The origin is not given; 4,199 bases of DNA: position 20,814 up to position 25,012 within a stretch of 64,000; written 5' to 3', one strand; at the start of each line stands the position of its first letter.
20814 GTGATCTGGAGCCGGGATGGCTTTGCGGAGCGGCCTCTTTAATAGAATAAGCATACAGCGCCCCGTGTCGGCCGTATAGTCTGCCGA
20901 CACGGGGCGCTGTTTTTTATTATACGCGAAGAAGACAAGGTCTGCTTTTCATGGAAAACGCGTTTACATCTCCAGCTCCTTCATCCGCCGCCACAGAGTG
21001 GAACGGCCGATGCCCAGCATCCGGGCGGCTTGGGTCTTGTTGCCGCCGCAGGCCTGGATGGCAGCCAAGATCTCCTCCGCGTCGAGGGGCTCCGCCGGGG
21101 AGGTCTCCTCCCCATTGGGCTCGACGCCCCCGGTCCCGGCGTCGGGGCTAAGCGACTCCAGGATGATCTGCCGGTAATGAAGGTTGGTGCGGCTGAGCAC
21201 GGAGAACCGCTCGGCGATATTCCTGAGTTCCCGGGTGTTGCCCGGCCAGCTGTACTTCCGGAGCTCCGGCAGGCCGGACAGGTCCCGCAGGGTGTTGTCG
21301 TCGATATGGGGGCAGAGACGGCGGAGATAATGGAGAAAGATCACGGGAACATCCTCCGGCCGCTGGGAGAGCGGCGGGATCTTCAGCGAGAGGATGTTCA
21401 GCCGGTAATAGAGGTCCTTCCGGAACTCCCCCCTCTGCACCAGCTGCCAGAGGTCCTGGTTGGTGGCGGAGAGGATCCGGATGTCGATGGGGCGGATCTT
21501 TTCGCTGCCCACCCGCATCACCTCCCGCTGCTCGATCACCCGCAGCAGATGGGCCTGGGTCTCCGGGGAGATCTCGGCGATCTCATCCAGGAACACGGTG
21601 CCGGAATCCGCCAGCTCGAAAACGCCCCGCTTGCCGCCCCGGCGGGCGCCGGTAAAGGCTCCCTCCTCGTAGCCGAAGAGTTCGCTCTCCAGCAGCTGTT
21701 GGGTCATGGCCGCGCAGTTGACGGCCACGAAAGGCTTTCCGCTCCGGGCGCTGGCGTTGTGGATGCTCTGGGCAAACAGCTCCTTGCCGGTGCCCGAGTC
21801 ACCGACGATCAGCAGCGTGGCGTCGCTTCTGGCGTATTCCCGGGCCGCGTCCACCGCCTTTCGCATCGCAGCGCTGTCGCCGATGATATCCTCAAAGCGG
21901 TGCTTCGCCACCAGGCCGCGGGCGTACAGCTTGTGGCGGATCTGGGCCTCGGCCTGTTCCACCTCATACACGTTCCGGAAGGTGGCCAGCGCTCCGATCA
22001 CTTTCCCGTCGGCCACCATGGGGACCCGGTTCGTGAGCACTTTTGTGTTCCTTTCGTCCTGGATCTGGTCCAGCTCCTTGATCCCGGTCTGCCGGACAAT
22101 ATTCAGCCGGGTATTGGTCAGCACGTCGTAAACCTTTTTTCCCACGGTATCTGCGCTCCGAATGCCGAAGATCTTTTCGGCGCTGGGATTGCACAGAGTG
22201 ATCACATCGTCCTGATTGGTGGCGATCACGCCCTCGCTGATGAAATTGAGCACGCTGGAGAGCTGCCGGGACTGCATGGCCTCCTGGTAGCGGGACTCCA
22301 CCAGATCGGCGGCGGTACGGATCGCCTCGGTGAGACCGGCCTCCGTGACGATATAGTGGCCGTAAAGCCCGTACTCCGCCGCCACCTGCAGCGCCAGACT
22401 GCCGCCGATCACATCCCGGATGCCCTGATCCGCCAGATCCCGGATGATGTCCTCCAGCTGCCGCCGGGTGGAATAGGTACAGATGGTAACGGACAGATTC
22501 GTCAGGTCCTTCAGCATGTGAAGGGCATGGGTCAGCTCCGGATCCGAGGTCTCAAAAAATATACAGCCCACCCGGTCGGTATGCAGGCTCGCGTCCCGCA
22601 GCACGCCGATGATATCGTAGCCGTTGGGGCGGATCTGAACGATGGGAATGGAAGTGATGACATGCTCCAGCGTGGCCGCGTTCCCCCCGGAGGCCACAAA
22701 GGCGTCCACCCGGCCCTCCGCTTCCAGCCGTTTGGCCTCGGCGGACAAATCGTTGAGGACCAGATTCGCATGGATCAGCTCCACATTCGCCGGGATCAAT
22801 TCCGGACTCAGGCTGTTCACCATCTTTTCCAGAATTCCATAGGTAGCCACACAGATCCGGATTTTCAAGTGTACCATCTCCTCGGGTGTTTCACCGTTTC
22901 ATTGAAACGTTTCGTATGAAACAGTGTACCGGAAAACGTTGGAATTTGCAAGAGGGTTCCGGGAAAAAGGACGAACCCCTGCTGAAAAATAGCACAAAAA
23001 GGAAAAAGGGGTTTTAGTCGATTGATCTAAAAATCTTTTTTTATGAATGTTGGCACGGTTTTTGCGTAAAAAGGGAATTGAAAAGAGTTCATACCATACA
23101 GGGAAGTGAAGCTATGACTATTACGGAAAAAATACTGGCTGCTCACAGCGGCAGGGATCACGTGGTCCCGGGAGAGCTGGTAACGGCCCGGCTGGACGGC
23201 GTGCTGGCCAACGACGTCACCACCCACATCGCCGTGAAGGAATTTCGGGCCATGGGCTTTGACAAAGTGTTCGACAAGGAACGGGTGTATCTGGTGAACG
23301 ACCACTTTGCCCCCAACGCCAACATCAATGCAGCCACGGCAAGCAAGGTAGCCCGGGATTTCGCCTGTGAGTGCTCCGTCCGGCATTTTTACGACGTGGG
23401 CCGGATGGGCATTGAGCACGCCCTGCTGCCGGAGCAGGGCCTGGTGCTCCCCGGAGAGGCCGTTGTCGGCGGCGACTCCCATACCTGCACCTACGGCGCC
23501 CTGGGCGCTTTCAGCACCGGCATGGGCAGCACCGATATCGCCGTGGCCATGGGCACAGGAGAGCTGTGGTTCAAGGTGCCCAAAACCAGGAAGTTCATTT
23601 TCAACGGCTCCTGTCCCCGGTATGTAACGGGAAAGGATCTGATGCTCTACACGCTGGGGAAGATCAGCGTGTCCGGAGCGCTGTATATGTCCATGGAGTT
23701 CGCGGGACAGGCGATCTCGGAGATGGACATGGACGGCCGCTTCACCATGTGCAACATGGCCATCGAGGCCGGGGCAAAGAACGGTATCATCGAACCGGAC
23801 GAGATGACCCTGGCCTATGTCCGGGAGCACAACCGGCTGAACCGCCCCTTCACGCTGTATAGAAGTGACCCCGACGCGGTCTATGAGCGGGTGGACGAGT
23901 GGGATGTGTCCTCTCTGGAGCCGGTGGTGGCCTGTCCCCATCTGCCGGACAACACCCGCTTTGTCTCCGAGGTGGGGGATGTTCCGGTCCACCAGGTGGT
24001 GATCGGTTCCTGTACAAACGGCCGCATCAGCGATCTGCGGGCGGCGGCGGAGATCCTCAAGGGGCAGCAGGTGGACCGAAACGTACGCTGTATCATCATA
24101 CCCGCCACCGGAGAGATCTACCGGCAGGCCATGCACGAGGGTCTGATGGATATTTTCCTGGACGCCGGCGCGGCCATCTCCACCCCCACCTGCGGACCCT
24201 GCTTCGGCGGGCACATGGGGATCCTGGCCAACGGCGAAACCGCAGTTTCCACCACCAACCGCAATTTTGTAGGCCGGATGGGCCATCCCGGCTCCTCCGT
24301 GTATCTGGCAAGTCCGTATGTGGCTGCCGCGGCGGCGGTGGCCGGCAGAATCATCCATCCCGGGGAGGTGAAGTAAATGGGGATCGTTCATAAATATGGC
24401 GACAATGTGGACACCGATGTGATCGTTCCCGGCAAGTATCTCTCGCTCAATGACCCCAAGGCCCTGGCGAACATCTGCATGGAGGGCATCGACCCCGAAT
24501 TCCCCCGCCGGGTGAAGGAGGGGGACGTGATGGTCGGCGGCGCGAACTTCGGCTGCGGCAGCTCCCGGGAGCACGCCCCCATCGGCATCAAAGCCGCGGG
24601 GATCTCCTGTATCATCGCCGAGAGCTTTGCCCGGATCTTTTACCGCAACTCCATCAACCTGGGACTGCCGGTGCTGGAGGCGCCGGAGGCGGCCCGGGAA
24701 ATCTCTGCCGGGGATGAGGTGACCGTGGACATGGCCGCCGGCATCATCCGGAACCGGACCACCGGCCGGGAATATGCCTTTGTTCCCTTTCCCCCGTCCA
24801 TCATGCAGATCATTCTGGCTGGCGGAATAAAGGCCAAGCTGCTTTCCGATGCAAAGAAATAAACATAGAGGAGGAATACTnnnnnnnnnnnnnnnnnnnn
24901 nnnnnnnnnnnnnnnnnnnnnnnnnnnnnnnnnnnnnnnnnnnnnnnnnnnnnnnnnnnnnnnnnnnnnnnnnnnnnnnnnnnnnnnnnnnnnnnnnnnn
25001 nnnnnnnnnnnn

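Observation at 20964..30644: Sigma-54/PrpR-controlled methylcitrate-cycle-like operon without synthase or CoA ligase but with a dedicated permease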

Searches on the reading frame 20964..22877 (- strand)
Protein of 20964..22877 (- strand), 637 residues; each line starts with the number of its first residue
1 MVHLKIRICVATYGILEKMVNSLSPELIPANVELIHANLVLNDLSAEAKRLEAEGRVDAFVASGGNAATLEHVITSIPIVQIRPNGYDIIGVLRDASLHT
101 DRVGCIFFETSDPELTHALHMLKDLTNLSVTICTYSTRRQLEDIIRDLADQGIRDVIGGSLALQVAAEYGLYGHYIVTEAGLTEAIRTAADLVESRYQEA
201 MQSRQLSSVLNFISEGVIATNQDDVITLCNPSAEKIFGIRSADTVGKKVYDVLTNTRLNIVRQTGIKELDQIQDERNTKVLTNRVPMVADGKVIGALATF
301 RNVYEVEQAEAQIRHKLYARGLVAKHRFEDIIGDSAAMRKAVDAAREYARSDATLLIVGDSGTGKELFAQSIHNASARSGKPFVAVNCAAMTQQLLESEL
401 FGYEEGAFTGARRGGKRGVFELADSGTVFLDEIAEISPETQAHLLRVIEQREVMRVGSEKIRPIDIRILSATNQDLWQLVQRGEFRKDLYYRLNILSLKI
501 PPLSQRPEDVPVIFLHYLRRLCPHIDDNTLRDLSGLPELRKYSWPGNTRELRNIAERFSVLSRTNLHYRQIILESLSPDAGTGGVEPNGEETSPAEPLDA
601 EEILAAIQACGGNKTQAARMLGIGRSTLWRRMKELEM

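Call 3: search_protein_families(library=pfam, proteins=[window:20964-22877:-])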
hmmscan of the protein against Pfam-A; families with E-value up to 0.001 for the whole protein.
window:20964-22877:- (637 aa): 14 families
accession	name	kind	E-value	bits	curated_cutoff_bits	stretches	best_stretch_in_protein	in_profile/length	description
PF00158.32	Sigma54_activat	-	1e-67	227.5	20.2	1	331-498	1-167/168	Sigma-54 interaction domain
PF06506.16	PrpR_N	-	2.9e-25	89.2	29.1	1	37-198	10-166/167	Propionate catabolism activator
PF14532.12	Sigma54_activ_2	-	1.3e-18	68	25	1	333-503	2-138/138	Sigma-54 interaction domain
PF02954.25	HTH_8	-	1.2e-15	57.4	22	1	596-635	3-42/42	Bacterial regulatory protein, Fis family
PF25601.1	AAA_lid_14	-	5.3e-10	39.4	27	1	505-565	2-63/87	AAA+ ATPase lid domain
PF07728.20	AAA_5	-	7.3e-09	36.2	22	1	355-455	2-97/139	AAA domain (dynein-related subfamily)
PF00989.32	PAS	-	7.9e-09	36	22.6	1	206-301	3-111/113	PAS fold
PF07724.20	AAA_2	-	2.2e-06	28.3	27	1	353-462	4-113/166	AAA domain (Cdc48 subfamily)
PF13188.13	PAS_8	-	9.8e-06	25.7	21.8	1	205-258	2-52/65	PAS domain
PF00004.35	AAA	-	1.3e-05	26.1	21.2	1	355-454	1-98/131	ATPase family associated with various cellular activities (AAA)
PF01078.27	Mg_chelatase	-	1.4e-05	25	20.3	1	328-473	2-157/207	Magnesium chelatase, subunit ChlI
PF00493.29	MCM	-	1.9e-05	24.3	23.3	1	346-453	51-150/224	MCM P-loop domain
PF13426.13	PAS_9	-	7.9e-05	23.3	27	1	215-303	2-101/103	PAS domain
PF08448.16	PAS_4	-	0.00014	22.5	23.1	0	213-303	4-105/110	PAS fold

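Call 4: search_protein_families(library=ncbifam, proteins=[window:20964-22877:-])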
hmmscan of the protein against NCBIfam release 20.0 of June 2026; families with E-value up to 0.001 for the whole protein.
window:20964-22877:- (637 aa): 37 families (the best 25 are shown)
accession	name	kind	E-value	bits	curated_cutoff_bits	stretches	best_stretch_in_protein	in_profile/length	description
TIGR02329.1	propionate_PrpR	equivalog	8.2e-124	414.1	499.2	1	37-633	35-525/526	propionate catabolism operon regulatory protein PrpR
NF041552.1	TF_PrdR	equivalog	2.2e-115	386.2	795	1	190-634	119-575/577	sigma-54 dependent transcriptional regulator PrdR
NF011953.0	PRK15424.1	equivalog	1.7e-112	376.8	703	2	315-634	205-533/538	propionate catabolism operon regulatory protein PrpR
TIGR01817.1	nifA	equivalog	4.7e-92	309.5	528.85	1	304-566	171-432/534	nif-specific transcriptional activator NifA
NF007689.0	PRK10365.1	equivalog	2.2e-81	273.9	760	1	307-631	118-438/441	sigma-54-dependent response regulator transcription factor ZraR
NF008469.0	PRK11361.1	equivalog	1.2e-80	271.5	714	1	311-634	127-453/461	acetoacetate metabolism transcriptional regulator AtoC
NF038308.1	RNA_repair_RtcR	equivalog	6.5e-80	269.5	650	1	324-629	175-505/530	RNA repair transcriptional activator RtcR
NF003451.0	PRK05022.1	equivalog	7.9e-80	269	476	1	265-636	128-509/512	nitric oxide reductase transcriptional regulator NorR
TIGR01818.1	ntrC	equivalog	9.5e-80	268.6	558.6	1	325-565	130-370/463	nitrogen regulation protein NR(I)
NF008485.2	PRK11388.1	equivalog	4.6e-78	263.1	551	1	203-636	209-636/643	dihydroxyacetone kinase operon transcriptional regulator DhaR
NF041906.1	V4R_TF_MobR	exception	9e-78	262.1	999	1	312-634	216-543/544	phenol degradation transcriptional regulator MobR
TIGR02915.1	PEP_resp_reg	equivalog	7.2e-75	252.5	502.6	1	325-637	135-444/445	PEP-CTERM-box response regulator transcription factor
NF050807.1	TransRegFlbDCaul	equivalog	1.1e-74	251.9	750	1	329-634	118-437/454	sigma-54-dependent transcriptional regulator FlbD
NF008085.0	PRK10820.1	equivalog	2.4e-73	247.5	576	1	202-576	78-452/520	transcriptional regulator TyrR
NF011958.0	PRK15429.1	equivalog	2.5e-73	247.8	830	1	326-635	376-684/692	formate hydrogenlyase transcriptional activator FlhA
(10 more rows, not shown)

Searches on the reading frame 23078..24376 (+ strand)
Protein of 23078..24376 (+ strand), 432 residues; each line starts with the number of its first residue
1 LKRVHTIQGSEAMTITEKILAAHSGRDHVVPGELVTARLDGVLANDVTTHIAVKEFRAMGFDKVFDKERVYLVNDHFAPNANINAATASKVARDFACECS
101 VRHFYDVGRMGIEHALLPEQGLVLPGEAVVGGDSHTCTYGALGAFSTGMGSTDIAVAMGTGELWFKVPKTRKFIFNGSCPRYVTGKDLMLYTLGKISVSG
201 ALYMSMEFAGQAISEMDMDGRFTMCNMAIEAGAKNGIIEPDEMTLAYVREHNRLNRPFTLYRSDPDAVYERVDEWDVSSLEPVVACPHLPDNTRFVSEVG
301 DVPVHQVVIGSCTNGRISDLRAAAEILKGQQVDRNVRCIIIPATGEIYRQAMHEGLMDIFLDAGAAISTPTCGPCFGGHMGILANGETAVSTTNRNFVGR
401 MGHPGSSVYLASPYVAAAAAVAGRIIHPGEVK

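Call 3: search_protein_families(library=pfam, proteins=[window:23078-24376:+])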
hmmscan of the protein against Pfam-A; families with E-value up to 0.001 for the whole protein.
window:23078-24376:+ (432 aa): 1 family
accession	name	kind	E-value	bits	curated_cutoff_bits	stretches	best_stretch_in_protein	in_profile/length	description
PF00330.25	Aconitase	-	1.2e-98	331.5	28.7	2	17-297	1-304/463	Aconitase family (aconitate hydratase)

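Call 4: search_protein_families(library=ncbifam, proteins=[window:23078-24376:+])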
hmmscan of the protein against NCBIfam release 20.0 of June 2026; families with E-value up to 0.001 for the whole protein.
window:23078-24376:+ (432 aa): 19 families
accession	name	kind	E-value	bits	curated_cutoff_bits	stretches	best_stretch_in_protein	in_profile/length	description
TIGR02083.1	LEU2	equivalog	1.7e-195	649.8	610.65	1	13-431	1-419/419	3-isopropylmalate dehydratase large subunit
NF001614.1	PRK00402.1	subfamily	2.6e-189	629.2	385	1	13-428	1-414/415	aconitase/3-isopropylmalate dehydratase large subunit family protein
TIGR01343.1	hacA_fam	subfamily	2.1e-173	576.7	385.7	1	14-428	1-411/412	homoaconitate hydratase family protein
TIGR02086.1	IPMI_arch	subfamily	1.2e-155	518.2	410.15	1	13-428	1-409/411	3-isopropylmalate dehydratase/homoaconitate hydratase family large subunit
NF040615.1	HacA_Meth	equivalog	3.9e-140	467.3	550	1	13-426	1-416/419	homoaconitase large subunit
NF009116.0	PRK12466.1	subfamily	9.1e-101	337.7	531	2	12-297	4-304/472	3-isopropylmalate dehydratase large subunit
NF005558.0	PRK07229.1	equivalog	4e-95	319.7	612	1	12-431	2-415/647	aconitate hydratase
NF004016.0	PRK05478.1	subfamily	4.4e-92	309.1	510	2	12-293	3-298/468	3-isopropylmalate dehydratase large subunit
TIGR01342.1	acon_putative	hypoth_equivalog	1.6e-82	277.8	719.15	1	14-430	1-411/655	putative aconitate hydratase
TIGR00170.1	leuC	equivalog_domain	2.8e-78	263.6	560.25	2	13-252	3-247/466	3-isopropylmalate dehydratase large subunit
TIGR00139.1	h_aconitase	equivalog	1e-57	196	529.9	1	15-431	4-457/709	homoaconitase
NF006690.0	PRK09238.1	equivalog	4.2e-48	164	782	2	259-428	647-814/852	bifunctional aconitate hydratase 2/2-methylisocitrate dehydratase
TIGR01340.1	aconitase_mito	equivalog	9e-38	130.1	825.35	1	3-425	10-472/745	aconitate hydratase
TIGR00117.1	acnB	equivalog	6e-33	113.7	1287.2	1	259-428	646-812/844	bifunctional aconitate hydratase 2/2-methylisocitrate dehydratase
NF008503.0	PRK11413.1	equivalog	3e-31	108.1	641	2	109-298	126-313/753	hydratase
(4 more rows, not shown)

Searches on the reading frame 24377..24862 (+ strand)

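Call 3: search_protein_families(library=pfam, proteins=[window:24377-24862:+])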
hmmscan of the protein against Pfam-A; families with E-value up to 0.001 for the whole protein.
window:24377-24862:+ (161 aa): 1 family
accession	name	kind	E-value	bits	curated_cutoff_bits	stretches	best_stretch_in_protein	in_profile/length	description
PF00694.25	Aconitase_C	-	1.2e-19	71.4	22.8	1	48-102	73-128/131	Aconitase C-terminal domain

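Call 4: search_protein_families(library=ncbifam, proteins=[window:24377-24862:+])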
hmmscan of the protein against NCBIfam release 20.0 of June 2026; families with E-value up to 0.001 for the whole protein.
window:24377-24862:+ (161 aa): 15 families
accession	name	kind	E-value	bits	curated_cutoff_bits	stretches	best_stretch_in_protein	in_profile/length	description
TIGR02084.1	leud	equivalog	4.9e-68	227.7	245.85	1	2-151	1-150/156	3-isopropylmalate dehydratase small subunit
TIGR02087.1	LEUD_arch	subfamily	5.3e-58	195.2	108.95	1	2-152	1-151/157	LeuD/DmdB family oxidoreductase small subunit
NF040625.1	HacB2_Meth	equivalog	2.3e-55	186.4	230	1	2-157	6-158/161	homoaconitase small subunit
NF040604.2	HacB_Meth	equivalog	1.7e-48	164.5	230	1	2-125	5-128/159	homoaconitase small subunit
NF010629.0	PRK14023.1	equivalog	1.7e-38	132.1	229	1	1-150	1-149/166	homoaconitate hydratase small subunit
TIGR00139.1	h_aconitase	equivalog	8.3e-27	93.9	529.9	1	7-106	538-639/709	homoaconitase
NF002458.0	PRK01641.1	subfamily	7e-25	87.8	167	1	9-127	17-153/202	3-isopropylmalate dehydratase small subunit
NF005558.0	PRK07229.1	equivalog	1.5e-18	66.7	612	1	3-125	474-603/647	aconitate hydratase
TIGR01342.1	acon_putative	hypoth_equivalog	2e-17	62.6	719.15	1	6-119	476-600/655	putative aconitate hydratase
TIGR00171.1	leuD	equivalog_domain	5.4e-17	62.2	116.25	1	46-102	67-124/188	3-isopropylmalate dehydratase small subunit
NF006757.0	PRK09277.1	subfamily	1.4e-09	36.2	686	1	49-103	758-812/888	aconitate hydratase AcnA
NF009520.0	PRK12881.1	subfamily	3.6e-09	34.9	905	1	48-106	762-820/893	aconitate hydratase AcnA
TIGR02333.1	2met_isocit_dHY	equivalog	1.1e-08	33.5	1419.85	1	47-111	730-795/858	Fe/S-dependent 2-methylisocitrate dehydratase AcnD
TIGR01341.1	aconitase_1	equivalog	2.3e-08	32.2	945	1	47-107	747-807/876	aconitate hydratase AcnA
TIGR01340.1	aconitase_mito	equivalog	1.6e-06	26.8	825.35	1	51-118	625-694/745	aconitate hydratase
